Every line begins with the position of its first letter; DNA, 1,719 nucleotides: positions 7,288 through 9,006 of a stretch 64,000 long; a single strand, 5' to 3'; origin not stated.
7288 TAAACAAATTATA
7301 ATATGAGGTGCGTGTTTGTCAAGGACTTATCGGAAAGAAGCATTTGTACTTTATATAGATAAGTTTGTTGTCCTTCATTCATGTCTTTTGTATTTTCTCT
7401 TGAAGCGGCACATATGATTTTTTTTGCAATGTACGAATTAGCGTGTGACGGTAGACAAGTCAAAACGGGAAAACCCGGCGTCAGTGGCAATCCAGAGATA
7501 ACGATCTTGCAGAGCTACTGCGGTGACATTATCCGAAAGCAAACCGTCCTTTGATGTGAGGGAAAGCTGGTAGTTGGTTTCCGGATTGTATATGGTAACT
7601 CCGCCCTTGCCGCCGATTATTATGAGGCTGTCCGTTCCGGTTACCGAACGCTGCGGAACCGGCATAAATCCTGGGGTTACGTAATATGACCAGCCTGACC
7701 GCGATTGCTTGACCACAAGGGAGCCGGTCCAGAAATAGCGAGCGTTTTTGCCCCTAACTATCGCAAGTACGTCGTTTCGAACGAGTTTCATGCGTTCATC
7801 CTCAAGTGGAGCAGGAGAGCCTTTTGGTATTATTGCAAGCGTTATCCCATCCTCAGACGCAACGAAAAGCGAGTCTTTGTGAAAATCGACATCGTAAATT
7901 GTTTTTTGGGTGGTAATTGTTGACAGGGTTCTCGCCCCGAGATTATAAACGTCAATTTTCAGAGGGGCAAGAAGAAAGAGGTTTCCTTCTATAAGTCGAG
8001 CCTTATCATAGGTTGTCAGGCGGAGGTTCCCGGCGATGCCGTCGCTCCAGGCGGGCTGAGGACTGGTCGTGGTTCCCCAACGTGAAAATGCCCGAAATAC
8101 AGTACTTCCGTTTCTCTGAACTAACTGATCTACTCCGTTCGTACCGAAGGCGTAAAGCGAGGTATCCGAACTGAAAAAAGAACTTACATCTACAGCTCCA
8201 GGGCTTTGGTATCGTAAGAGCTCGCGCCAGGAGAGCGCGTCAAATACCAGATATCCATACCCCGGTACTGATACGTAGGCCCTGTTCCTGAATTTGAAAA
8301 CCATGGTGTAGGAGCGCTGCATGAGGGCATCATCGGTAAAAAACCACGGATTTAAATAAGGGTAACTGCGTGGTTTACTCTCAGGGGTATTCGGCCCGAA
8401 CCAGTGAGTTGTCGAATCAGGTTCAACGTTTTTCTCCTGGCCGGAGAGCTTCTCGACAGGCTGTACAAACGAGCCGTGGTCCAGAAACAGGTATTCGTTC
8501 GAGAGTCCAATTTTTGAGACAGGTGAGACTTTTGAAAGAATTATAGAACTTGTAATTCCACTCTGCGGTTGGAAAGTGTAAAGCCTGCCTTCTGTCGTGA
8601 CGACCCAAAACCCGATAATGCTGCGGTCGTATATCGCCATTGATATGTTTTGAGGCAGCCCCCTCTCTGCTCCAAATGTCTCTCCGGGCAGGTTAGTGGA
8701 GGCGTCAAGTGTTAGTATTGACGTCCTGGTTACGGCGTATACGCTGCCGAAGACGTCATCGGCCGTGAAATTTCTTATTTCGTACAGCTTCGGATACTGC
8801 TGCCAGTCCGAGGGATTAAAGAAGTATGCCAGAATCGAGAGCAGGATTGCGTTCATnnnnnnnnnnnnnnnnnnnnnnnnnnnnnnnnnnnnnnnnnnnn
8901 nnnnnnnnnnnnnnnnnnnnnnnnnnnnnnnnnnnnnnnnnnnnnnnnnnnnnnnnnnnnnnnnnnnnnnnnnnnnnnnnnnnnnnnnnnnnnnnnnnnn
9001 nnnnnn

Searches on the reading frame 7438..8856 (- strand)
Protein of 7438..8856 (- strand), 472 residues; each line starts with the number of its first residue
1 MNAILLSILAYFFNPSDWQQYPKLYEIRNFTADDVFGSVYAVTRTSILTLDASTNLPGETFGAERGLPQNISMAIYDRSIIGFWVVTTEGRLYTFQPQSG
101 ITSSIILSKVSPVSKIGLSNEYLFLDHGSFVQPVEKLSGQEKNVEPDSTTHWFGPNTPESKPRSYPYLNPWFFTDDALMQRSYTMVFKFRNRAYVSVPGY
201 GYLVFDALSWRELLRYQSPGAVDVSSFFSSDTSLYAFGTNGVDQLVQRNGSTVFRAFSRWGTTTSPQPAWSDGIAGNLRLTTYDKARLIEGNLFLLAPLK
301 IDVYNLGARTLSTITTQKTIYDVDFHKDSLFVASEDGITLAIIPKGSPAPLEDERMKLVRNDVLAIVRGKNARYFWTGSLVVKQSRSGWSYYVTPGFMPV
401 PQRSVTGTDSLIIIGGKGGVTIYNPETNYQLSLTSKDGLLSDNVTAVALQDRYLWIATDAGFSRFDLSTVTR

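Call 15: search_protein_families(library=pfam, proteins=[window:7438-8856:-], max_evalue=0.01)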
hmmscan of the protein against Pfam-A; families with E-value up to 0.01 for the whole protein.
window:7438-8856:- (472 aa): 0 families

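Call 45: search_protein_families(library=pfam, proteins=[window:7438-8856:-], max_evalue=10)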
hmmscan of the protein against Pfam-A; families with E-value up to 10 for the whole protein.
window:7438-8856:- (472 aa): 1 family
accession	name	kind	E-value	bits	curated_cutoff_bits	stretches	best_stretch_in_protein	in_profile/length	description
PF21544.3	PorZ_N_b_propeller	-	0.013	16.3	27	1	301-339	62-100/154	TSS9, PorZ, N-terminal beta-propeller domain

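Call 47: find_homologous_proteins(query=window:7438-8856:-, max_evalue=0.001)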
Query window:7438-8856:- (472 aa): 18 proteins with E <= 0.001 among 8000 candidates.
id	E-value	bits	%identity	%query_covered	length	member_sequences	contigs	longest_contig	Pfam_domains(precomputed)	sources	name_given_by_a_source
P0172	0.0e+0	1069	100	100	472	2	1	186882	-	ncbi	-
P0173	2.7e-208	710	67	100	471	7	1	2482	-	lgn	-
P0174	9.1e-178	610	57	99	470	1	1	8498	-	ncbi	-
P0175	5.5e-176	604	57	99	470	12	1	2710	-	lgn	-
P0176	9.1e-176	603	58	99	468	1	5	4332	-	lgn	-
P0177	2.3e-175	602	57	99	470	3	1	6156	-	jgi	jgi:hypothetical protein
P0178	3.2e-175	601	57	97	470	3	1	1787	-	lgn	-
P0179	2.9e-174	598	57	99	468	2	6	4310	-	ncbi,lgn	-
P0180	3.3e-173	595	56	99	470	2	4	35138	-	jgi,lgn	-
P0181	6.2e-171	587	55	99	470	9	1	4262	-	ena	-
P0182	1.2e-170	586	56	99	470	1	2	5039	-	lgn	-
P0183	2.4e-169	582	55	99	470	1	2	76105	-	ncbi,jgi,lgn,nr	ncbi:MAG: hypothetical protein E3J71_01850 [Candidatus Stahlbacteria bacterium]|nr:MAG: hypothetical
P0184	2.6e-168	579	54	97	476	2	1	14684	PF07494.18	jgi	jgi:hypothetical protein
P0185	9.5e-162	557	53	98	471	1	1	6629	-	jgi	-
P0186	3.5e-155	535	51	99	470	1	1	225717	-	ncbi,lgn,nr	ncbi:hypothetical protein JXM67_01075 [candidate division WOR-3 bacterium]|nr:hypothetical protein [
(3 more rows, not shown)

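Call 57: predict_structure(alignment_id=A4)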
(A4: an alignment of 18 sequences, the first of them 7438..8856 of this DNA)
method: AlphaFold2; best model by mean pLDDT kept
length: 472 residues; sequences in the alignment: 18
mean_pLDDT: 78.4   pTM: 0.72
mean pLDDT of the five models: 78.4, 70.3, 64.3, 63.9, 59.9
residues with pLDDT >= 90: 97; 70-90: 272; 50-70: 62; < 50: 41
segments of 3 or more residues with pLDDT < 50: 1-19, 157-175
pLDDT, mean of each block of 10 residues (from residue 1): 38 39 76 85 87 80 81 91 94 89 92 92 94 94 92 59 41 49 72 81 81 80 86 85 74 76 64 70 82 87 84 82 80 78 57 62 79 86 87 88 89 92 89 78 88 84 73 50
secondary structure, 60 per line:
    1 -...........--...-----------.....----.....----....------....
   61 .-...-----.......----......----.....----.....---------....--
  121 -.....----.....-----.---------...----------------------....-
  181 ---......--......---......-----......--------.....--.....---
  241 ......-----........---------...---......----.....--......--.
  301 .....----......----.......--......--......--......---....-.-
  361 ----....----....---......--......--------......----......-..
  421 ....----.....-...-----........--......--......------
elements in order: H2-12 E29-33 E38-42 E47-50 E57-61 E71-77 E82-87 E92-96 E101-105 E115-118 E122-126 E131-135 E151-153 H176-179 E184-189 E192-197 E201-206 E212-217 E226-230 E233-237 E241-246 E252-256 H275-280 E285-289 E292-297 E300-305 E310-315 E320-326 E329-334 E337-342 E345-350 H354-357 E365-368 E373-376 E380-385 E388-393 E402-407 E412-417 E419-424 E429-433 E443-450 E453-458 E461-466

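Call 60: fold_search(model_id=the predicted structure, library=pdb)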
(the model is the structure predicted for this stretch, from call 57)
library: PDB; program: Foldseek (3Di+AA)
matches with E <= 10: 1958; with E <= 0.001: 1681
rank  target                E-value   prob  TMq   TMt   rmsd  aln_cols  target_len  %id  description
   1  4a2l_B                8.1e-15  1.00  0.35  0.24  18.5       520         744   13  Structure of the periplasmic domain of the heparin and heparan sulphate sensing hybrid two component system BT4663 in  (released 2012-05-02)
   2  4a2m_A                1.3e-14  1.00  0.35  0.24  19.1       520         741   12  Structure of the periplasmic domain of the heparin and heparan sulphate sensing hybrid two component system BT4663 in  (released 2012-05-02)
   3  4a2m_D                1.6e-14  1.00  0.34  0.24  19.2       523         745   13  Structure of the periplasmic domain of the heparin and heparan sulphate sensing hybrid two component system BT4663 in  (released 2012-05-02)
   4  4a2l_D                1.7e-14  1.00  0.21  0.14  23.3       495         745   12  Structure of the periplasmic domain of the heparin and heparan sulphate sensing hybrid two component system BT4663 in  (released 2012-05-02)
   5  6y7o_A                3.7e-14  1.00  0.32  0.44  13.9       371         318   13  The complex between the eight-bladed symmetrical designer protein Tako8 and the silicotungstic acid Keggin (STA) (released 2020-12-16)
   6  4a2m_C                4.5e-14  1.00  0.20  0.13  23.5       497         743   12  Structure of the periplasmic domain of the heparin and heparan sulphate sensing hybrid two component system BT4663 in  (released 2012-05-02)
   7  4a2l_E                5.2e-14  1.00  0.35  0.24  20.7       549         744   12  Structure of the periplasmic domain of the heparin and heparan sulphate sensing hybrid two component system BT4663 in  (released 2012-05-02)
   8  4a2l_C                6.4e-14  1.00  0.20  0.13  23.2       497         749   12  Structure of the periplasmic domain of the heparin and heparan sulphate sensing hybrid two component system BT4663 in  (released 2012-05-02)
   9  4a2m_B                8.2e-14  1.00  0.35  0.24  19.4       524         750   13  Structure of the periplasmic domain of the heparin and heparan sulphate sensing hybrid two component system BT4663 in  (released 2012-05-02)
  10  3ott_B                1.1e-13  1.00  0.35  0.25  17.8       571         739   13  Crystal Structure of the extracellular domain of the putative one component system BT4673 from B. thetaiotaomicron (released 2011-08-10)
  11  4a2l_A                1.4e-13  1.00  0.35  0.24  18.5       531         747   12  Structure of the periplasmic domain of the heparin and heparan sulphate sensing hybrid two component system BT4663 in  (released 2012-05-02)
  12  5m11                  1.8e-13  1.00  0.20  0.13  23.6       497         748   12  Structural and functional probing of PorZ, an essential bacterial surface component of the type-IX secretion system of h (released 2016-11-09)
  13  6g6o_A                1.9e-13  1.00  0.20  0.27  15.0       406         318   11  Crystal structure of the computationally designed Ika8 protein: crystal packing No.1 in P63 (released 2018-11-28)
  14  3ott_A                2.5e-13  1.00  0.37  0.26  18.3       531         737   14  Crystal Structure of the extracellular domain of the putative one component system BT4673 from B. thetaiotaomicron (released 2011-08-10)
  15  4a2l_F                3.2e-13  1.00  0.36  0.24  18.8       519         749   13  Structure of the periplasmic domain of the heparin and heparan sulphate sensing hybrid two component system BT4663 in  (released 2012-05-02)
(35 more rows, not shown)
